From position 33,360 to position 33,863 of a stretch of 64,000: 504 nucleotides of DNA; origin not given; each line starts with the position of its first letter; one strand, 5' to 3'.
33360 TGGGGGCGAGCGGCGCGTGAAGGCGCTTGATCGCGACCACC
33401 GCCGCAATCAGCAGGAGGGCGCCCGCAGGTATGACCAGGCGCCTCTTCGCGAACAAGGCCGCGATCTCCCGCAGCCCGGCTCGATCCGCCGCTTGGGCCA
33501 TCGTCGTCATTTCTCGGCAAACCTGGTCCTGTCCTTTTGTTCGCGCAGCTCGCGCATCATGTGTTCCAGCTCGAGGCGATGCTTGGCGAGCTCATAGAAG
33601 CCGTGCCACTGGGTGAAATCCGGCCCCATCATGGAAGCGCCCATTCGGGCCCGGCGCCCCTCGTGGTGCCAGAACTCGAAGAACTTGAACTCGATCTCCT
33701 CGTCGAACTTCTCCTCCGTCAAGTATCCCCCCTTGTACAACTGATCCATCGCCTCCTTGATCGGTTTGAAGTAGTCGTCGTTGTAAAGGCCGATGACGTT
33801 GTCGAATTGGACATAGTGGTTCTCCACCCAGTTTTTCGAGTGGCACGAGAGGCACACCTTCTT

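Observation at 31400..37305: Operon amt - nrfH - octaheme HAO-like cytochrome - NirV-like FGE protein - SPFH protein, driven by a sigma-54 promoter next to a NifA-like activator: a candidate periplasmic nitrite/hydroxylamine-to-ammonium reductase coupled to ammonium uptake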

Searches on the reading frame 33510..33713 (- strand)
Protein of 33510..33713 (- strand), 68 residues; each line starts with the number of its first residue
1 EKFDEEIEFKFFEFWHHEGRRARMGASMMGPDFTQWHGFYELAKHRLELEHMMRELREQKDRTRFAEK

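Call 26: search_solved_structures(query=window:33510-33713:-, show_alignments=5, max_evalue=10)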
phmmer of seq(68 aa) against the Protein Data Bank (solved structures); distinct sequences matched with E-value up to 10: 1.
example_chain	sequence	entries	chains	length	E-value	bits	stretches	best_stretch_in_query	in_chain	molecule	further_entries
4qo5_A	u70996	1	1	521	0.11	16.6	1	3-57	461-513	Hypothetical multiheme protein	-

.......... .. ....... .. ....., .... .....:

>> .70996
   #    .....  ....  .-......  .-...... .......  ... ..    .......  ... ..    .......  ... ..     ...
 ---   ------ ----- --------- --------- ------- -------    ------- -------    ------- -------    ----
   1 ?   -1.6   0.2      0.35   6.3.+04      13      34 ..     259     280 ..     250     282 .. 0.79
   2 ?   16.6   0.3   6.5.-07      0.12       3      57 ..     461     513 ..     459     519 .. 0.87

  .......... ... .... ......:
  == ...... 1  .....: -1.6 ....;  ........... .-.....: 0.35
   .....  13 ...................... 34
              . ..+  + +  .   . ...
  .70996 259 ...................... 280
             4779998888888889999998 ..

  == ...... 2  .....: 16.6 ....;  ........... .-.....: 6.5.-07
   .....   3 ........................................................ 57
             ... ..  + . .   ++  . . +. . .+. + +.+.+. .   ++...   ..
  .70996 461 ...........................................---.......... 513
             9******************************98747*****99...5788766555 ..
